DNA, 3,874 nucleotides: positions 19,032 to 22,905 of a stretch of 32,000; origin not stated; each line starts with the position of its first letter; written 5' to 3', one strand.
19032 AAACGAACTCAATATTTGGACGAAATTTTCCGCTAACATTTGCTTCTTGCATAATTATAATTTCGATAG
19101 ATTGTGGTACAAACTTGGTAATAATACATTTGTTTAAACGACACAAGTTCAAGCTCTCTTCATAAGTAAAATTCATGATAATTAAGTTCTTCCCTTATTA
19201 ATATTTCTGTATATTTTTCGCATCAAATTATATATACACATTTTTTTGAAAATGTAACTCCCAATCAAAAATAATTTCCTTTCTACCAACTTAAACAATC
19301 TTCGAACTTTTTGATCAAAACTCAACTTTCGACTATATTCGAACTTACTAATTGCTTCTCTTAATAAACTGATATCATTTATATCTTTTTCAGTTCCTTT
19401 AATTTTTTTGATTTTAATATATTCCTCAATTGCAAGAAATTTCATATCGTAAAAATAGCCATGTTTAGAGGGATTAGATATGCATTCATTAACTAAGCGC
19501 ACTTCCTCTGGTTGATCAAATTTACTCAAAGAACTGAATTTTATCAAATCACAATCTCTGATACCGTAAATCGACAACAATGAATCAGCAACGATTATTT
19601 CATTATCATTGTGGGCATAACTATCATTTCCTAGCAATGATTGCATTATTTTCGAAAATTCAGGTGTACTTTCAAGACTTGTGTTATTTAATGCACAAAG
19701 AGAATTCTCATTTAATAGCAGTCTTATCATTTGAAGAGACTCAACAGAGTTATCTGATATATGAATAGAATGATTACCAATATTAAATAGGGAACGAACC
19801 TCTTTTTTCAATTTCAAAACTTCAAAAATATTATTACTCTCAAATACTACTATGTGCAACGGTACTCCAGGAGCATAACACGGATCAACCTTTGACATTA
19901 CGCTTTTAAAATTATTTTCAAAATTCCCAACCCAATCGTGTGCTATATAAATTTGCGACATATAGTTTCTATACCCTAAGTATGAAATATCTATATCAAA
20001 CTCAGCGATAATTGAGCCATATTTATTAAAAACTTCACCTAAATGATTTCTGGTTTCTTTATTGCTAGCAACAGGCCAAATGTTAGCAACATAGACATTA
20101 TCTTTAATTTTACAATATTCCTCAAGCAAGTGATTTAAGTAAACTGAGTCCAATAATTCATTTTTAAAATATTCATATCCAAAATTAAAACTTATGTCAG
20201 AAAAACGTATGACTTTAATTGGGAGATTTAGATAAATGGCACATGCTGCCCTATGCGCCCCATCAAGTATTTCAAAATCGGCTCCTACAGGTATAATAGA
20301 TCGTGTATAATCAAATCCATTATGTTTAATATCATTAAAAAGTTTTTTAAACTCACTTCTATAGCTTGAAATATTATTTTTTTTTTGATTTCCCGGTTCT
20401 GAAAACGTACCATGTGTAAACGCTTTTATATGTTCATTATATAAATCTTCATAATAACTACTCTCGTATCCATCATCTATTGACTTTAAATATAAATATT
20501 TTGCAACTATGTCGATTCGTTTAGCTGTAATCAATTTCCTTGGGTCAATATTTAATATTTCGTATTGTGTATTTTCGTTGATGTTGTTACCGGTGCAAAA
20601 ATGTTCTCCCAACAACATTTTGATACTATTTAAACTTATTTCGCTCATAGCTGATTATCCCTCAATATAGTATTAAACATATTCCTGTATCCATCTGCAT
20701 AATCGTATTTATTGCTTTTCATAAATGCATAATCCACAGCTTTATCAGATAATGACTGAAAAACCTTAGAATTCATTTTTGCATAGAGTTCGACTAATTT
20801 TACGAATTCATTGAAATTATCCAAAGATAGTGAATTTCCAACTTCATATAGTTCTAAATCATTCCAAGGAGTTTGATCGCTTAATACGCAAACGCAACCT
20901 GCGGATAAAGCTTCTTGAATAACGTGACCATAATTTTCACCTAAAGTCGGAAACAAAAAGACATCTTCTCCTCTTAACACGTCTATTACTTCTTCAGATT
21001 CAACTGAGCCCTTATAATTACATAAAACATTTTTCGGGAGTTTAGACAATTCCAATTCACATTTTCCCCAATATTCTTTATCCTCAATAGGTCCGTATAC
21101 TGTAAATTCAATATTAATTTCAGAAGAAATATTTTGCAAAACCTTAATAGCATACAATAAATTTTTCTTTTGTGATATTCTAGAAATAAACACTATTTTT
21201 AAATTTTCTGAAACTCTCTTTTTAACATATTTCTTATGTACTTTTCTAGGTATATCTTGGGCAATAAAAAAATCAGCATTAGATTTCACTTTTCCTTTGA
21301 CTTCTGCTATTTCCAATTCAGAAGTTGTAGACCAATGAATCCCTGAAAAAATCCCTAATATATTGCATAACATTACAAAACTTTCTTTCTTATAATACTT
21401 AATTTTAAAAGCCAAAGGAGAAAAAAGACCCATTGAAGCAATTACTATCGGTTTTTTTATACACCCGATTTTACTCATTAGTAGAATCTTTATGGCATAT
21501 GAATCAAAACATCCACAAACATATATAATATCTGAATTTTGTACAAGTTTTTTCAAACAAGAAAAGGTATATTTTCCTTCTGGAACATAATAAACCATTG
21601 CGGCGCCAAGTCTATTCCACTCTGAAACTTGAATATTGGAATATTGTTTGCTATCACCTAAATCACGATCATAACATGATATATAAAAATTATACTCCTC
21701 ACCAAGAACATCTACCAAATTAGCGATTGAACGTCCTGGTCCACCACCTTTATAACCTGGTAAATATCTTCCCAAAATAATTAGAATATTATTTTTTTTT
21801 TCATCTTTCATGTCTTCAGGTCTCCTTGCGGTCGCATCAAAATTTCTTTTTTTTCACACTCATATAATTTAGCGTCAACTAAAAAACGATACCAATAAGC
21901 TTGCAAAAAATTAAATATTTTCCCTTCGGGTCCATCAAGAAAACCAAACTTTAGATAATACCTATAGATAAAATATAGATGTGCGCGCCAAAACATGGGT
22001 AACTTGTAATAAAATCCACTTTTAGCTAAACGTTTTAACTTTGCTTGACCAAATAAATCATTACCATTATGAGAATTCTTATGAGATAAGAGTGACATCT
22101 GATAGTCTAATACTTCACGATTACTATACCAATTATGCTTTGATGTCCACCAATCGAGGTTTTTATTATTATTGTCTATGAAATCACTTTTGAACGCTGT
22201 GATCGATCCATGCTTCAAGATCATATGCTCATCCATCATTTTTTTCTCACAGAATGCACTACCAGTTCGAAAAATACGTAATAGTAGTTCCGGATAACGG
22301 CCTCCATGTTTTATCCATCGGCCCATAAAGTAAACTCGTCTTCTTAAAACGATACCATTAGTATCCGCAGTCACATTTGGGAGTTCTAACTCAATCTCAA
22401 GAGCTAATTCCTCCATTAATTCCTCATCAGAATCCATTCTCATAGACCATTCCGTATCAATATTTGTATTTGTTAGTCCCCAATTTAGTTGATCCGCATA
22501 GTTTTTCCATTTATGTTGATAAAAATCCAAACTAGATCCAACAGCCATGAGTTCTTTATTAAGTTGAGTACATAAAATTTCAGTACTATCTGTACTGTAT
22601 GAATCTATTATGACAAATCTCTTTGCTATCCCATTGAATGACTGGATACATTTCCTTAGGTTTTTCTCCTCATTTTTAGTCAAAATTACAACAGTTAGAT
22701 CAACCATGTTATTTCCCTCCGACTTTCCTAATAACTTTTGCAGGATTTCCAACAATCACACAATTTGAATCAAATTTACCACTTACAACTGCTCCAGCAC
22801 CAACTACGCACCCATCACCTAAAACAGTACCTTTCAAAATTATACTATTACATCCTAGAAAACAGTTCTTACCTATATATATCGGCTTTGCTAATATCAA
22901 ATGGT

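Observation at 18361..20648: Two coupled paralogous genes with stacked nucleotide-handling folds and membrane tails inside the glycosyltransferase operon: a possible undescribed polysaccharide-modification module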

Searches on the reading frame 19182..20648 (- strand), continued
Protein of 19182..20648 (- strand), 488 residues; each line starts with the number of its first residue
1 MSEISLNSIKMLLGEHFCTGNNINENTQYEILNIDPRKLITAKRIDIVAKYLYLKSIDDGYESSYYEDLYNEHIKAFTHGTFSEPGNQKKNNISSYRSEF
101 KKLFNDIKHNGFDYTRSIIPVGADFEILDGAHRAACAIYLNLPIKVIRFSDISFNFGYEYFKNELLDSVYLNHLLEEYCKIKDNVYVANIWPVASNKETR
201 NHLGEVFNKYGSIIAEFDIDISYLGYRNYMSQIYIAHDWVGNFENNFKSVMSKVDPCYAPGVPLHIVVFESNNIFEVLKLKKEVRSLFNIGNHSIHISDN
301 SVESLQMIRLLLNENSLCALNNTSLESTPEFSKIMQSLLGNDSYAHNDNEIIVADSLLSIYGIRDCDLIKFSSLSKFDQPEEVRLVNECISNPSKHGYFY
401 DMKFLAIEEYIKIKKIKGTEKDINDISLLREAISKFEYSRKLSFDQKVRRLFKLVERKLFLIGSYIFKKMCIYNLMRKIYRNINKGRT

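Call 69: search_protein_families(library=pfam, proteins=[P0044, P0051, P0073, P0086, P0092, P0096, P0097, P0098, P0107, P0017], max_evalue=0.001)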
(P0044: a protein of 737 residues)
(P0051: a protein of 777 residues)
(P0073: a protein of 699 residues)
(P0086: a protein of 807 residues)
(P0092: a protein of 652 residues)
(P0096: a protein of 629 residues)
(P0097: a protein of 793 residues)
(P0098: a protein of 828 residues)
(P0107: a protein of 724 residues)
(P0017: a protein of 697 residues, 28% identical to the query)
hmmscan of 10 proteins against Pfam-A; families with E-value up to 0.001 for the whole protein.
P0044 (737 aa): 1 family
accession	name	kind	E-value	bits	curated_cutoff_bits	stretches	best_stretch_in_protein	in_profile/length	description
PF05050.19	Methyltransf_21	-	1.7e-17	64.5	22.7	1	541-705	1-171/173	Methyltransferase FkbM domain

P0051 (777 aa): 2 families
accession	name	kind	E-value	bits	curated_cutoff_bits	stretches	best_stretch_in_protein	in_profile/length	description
PF05050.19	Methyltransf_21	-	8.9e-16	58.9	22.7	1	583-747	1-171/173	Methyltransferase FkbM domain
PF05175.20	MTS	-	0.00056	20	23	0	566-631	20-84/170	Methyltransferase small domain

P0073 (699 aa): 1 family
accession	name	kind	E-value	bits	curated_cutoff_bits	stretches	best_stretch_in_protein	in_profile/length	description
PF05050.19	Methyltransf_21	-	3.4e-13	50.5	22.7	1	556-682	1-132/173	Methyltransferase FkbM domain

P0086 (807 aa): 1 family
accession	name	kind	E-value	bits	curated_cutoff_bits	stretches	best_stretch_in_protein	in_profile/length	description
PF05050.19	Methyltransf_21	-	2.6e-17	63.9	22.7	1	611-776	1-172/173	Methyltransferase FkbM domain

P0092 (652 aa): 2 families
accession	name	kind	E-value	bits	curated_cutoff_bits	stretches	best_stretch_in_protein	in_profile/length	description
PF01522.26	Polysacc_deac_1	-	7.7e-37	126.5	23.1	1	449-566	5-121/124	Polysaccharide deacetylase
PF03065.20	Glyco_hydro_57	-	7.7e-07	29.1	21.2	1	489-570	87-170/291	Glycosyl hydrolase family 57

P0096 (629 aa): 0 families

P0097 (793 aa): 0 families

P0098 (828 aa): 1 family
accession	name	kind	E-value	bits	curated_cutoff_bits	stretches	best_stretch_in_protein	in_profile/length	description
PF00852.26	Glyco_transf_10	-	4.5e-14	52.9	23.9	1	596-743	3-132/182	Glycosyltransferase family 10 (fucosyltransferase) C-term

P0107 (724 aa): 1 family
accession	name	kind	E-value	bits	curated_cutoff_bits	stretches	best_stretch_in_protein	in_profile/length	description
PF08942.16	DUF1919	-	1.3e-66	224.4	25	1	520-717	6-196/196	Domain of unknown function (DUF1919)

P0017 (697 aa): 0 families

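Call 70: find_encoding_contigs(protein=P0011, flank=8000, max_places=1)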
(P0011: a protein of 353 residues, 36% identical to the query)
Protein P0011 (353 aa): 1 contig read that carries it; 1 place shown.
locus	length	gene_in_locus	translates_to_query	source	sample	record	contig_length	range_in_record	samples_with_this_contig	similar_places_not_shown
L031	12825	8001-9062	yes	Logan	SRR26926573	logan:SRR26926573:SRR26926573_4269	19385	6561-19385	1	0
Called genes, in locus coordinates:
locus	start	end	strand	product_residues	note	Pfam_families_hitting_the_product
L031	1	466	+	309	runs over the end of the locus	-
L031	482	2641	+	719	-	-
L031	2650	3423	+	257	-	PF00535:Glycos_transf_2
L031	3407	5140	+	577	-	PF09960:DUF2194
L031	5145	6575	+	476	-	PF11997:DUF3492, PF13439:Glyco_transf_4, PF00534:Glycos_transf_1, PF13692:Glyco_trans_1_4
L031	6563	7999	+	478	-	PF16933:PelG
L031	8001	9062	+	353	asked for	-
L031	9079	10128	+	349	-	PF00535:Glycos_transf_2, PF10111:Glyco_tranf_2_2, PF13641:Glyco_tranf_2_3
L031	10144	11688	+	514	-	-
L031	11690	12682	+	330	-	PF00535:Glycos_transf_2, PF10111:Glyco_tranf_2_2, PF13641:Glyco_tranf_2_3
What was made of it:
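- P0011 lacks the domain entirely (call 70).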

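Call 71: find_encoding_contigs(protein=P0010, flank=8000, max_places=1)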
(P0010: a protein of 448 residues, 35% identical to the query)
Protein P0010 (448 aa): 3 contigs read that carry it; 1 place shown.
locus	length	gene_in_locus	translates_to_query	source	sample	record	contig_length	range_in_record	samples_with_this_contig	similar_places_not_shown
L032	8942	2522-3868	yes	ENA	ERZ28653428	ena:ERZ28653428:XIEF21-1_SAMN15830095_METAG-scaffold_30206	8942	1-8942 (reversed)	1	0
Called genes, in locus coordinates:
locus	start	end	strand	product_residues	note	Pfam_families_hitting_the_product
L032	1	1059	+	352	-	?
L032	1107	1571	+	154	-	PF25084:LbH_EIF2B (faint), PF25087:GMPPB_C (faint), PF00132:Hexapep, PF14602:Hexapep_2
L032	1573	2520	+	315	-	PF00535:Glycos_transf_2, PF10111:Glyco_tranf_2_2, PF13641:Glyco_tranf_2_3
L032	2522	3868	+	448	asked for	-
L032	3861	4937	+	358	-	-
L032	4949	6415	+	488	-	PF01943:Polysacc_synt, PF13440:Polysacc_synt_3 (weak)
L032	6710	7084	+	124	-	PF25084:LbH_EIF2B (faint), PF00132:Hexapep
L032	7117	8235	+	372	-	PF02350:Epimerase_2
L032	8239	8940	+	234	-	?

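Call 76: search_protein_families(library=padloc, proteins=[window:19182-20648:-], max_evalue=0.1)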
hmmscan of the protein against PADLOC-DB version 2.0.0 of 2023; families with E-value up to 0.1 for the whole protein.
window:19182-20648:- (488 aa): 0 families

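Call 77: search_protein_families(library=phrogs, proteins=[window:19182-20648:-], max_evalue=0.1)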
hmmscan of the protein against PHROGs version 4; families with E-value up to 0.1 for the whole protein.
window:19182-20648:- (488 aa): 3 families
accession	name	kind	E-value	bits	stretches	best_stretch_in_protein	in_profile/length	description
phrog_7527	-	unknown function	0.044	15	0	116-147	57-88/95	-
phrog_33482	-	unknown function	0.055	14.7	0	218-252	55-88/101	-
phrog_7405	-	unknown function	0.07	13.8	0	98-142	45-90/250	-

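Call 82: search_protein_families(library=pfam, proteins=[L010:9908-12265:+, L017:8829-11114:+, L006:976-3138:+, L018:1643-4069:+, L021:9422-11404:+, L023:9539-11473:+, L024:2233-4299:+, L027:1918-4818:+], max_evalue=0.001)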
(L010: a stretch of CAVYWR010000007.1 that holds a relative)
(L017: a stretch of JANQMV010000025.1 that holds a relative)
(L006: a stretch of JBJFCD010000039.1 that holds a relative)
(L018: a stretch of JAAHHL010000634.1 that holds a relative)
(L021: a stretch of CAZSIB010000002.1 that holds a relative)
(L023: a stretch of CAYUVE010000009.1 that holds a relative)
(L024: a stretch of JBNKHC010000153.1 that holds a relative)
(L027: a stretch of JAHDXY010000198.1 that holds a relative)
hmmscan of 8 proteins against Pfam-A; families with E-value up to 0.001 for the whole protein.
L010:9908-12265:+ (786 aa): 2 families
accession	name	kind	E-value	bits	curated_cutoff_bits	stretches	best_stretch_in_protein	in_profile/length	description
PF05050.19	Methyltransf_21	-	9.1e-16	58.9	22.7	1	592-756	1-171/173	Methyltransferase FkbM domain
PF05175.20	MTS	-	0.00057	20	23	0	575-640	20-84/170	Methyltransferase small domain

L017:8829-11114:+ (762 aa): 2 families
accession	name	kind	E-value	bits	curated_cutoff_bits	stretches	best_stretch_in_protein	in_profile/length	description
PF05050.19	Methyltransf_21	-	3.4e-21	76.5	22.7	1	565-731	1-173/173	Methyltransferase FkbM domain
PF05175.20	MTS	-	0.00059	20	23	0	548-615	20-86/170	Methyltransferase small domain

L006:976-3138:+ (721 aa): 1 family
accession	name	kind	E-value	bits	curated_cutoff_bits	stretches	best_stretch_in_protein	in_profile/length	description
PF08942.16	DUF1919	-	2.2e-68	230.1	25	1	522-719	6-196/196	Domain of unknown function (DUF1919)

L018:1643-4069:+ (809 aa): 0 families

L021:9422-11404:+ (661 aa): 0 families

L023:9539-11473:+ (645 aa): 0 families

L024:2233-4299:+ (689 aa): 0 families

L027:1918-4818:+ (967 aa): 3 families
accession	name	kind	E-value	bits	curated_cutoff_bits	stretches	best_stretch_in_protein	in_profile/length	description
PF07719.23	TPR_2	-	2.4e-05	24.5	27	0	401-433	2-34/34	Tetratricopeptide repeat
PF13432.12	TPR_16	-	4.6e-05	24.2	32.7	1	406-461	3-58/65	Tetratricopeptide repeat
PF14559.12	TPR_19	-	8.7e-05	23.2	25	0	413-461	4-52/68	Tetratricopeptide repeat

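Call 83: search_protein_families(library=pfam, proteins=[L010:9192-9872:+, L010:12318-13361:+, L012:8980-9927:+, L012:12455-13246:+, L019:9019-9984:+, L019:11659-13368:+, L021:7690-9459:+, L021:11221-12255:+, L023:7730-9511:+, L023:11493-12386:+], max_evalue=0.001)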
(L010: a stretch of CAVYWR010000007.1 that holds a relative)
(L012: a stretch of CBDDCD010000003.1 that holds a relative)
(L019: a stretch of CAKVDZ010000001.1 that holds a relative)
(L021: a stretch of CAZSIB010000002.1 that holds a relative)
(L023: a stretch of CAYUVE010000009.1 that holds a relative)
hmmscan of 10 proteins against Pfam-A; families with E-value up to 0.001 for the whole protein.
L010:9192-9872:+ (227 aa): 1 family
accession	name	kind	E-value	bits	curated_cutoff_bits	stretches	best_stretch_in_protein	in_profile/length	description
PF14524.12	Wzt_C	-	1.2e-10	42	30.4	1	87-201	10-130/143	Wzt C-terminal domain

L010:12318-13361:+ (348 aa): 2 families
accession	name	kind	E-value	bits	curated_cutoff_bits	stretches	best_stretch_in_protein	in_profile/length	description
PF13704.12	Glyco_tranf_2_4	-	7.8e-10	39.6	27.5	1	16-99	1-85/98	Glycosyl transferase family 2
PF00535.33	Glycos_transf_2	-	2.9e-05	24.5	23.3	1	12-103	3-96/168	Glycosyl transferase family 2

L012:8980-9927:+ (316 aa): 2 families
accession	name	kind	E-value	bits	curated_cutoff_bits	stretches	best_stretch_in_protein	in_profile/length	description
PF00535.33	Glycos_transf_2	-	1.7e-14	54.6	23.3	1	16-135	1-107/168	Glycosyl transferase family 2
PF10111.15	Glyco_tranf_2_2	-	7.6e-13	49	27.3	2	62-142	31-117/276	Glycosyltransferase like family 2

L012:12455-13246:+ (264 aa): 1 family
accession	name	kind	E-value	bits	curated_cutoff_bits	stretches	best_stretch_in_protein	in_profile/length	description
PF05050.19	Methyltransf_21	-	1.4e-24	87.6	22.7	1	48-214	1-172/173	Methyltransferase FkbM domain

L019:9019-9984:+ (322 aa): 1 family
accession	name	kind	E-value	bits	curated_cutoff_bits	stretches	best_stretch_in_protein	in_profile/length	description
PF01531.22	Glyco_transf_11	-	1.3e-33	116.9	23.9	1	25-307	23-290/298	Glycosyl transferase family 11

L019:11659-13368:+ (570 aa): 2 families
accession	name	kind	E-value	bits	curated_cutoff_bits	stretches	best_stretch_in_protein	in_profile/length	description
PF01531.22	Glyco_transf_11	-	1.2e-31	110.5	23.9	1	283-553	29-279/298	Glycosyl transferase family 11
PF08795.16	DUF1796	-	1.8e-06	28.3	23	1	23-157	2-146/166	Putative papain-like cysteine peptidase (DUF1796)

L021:7690-9459:+ (590 aa): 6 families
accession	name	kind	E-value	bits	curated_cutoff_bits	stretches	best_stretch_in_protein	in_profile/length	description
PF00005.33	ABC_tran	-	2.9e-32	112.6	25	1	380-530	1-137/137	ABC transporter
PF00664.28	ABC_membrane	-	3.3e-09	37.3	28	1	64-287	22-243/274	ABC transporter transmembrane region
PF02463.25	SMC_N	-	5.2e-09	36.3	40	1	390-574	24-213/220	RecF/RecN/SMC N terminal domain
PF13555.12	AAA_29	-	6.9e-05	22.9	27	1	388-418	20-50/61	P-loop containing region of AAA domain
PF03308.22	MeaB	-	7e-05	22.4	23.1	1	371-434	13-77/273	Methylmalonyl Co-A mutase-associated GTPase MeaB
PF09818.15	ABC_ATPase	-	0.0005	19.6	23.2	0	473-532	130-188/283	P-loop domain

L021:11221-12255:+ (345 aa): 2 families
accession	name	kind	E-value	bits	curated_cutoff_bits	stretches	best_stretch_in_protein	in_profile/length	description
PF08241.18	Methyltransf_11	-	5.2e-08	33.9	21.2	1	197-247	45-92/95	Methyltransferase domain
PF13649.12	Methyltransf_25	-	3.2e-05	25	27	1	194-246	46-97/97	Methyltransferase domain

L023:7730-9511:+ (594 aa): 6 families
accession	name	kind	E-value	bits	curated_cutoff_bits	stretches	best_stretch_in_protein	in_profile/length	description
PF00005.33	ABC_tran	-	5.6e-28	98.7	25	1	381-531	1-137/137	ABC transporter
PF00664.28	ABC_membrane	-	1.1e-09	38.8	28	1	30-289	6-248/274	ABC transporter transmembrane region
PF02463.25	SMC_N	-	4.3e-09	36.6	40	1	393-573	26-211/220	RecF/RecN/SMC N terminal domain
PF13401.12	AAA_22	-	8.1e-05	23.4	27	1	394-550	8-109/130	AAA domain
PF13555.12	AAA_29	-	0.00011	22.2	27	1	386-425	17-55/61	P-loop containing region of AAA domain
PF13304.12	AAA_21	-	0.00078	20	27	0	395-425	3-36/304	AAA domain, putative AbiEii toxin, Type IV TA system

L023:11493-12386:+ (298 aa): 0 families

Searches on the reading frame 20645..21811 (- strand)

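Call 6: search_protein_families(library=pfam, proteins=[window:20645-21811:-], max_evalue=0.001)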
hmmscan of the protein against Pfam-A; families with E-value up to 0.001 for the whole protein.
window:20645-21811:- (388 aa): 2 families
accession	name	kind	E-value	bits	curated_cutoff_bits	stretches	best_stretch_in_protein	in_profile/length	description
PF00534.26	Glycos_transf_1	-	1.4e-14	54.4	26.4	1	200-314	12-124/172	Glycosyl transferases group 1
PF13692.12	Glyco_trans_1_4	-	5.7e-12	46.5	27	1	205-313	3-108/142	Glycosyl transferases group 1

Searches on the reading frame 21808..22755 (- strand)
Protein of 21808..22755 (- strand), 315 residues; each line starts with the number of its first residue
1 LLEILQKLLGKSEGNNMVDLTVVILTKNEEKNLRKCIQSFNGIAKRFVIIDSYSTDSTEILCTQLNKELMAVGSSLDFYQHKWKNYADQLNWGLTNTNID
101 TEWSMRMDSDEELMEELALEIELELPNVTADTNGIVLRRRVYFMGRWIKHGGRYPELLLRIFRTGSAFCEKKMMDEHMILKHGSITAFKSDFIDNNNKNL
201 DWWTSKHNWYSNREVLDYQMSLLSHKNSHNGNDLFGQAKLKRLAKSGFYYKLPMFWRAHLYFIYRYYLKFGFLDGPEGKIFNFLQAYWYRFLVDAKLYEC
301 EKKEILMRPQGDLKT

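Call 6: search_protein_families(library=pfam, proteins=[window:21808-22755:-], max_evalue=0.001)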
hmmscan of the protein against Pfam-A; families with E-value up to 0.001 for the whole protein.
window:21808-22755:- (315 aa): 1 family
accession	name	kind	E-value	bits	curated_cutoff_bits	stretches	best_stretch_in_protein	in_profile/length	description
PF00535.33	Glycos_transf_2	-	4.2e-10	40.2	23.3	1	21-152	1-128/168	Glycosyl transferase family 2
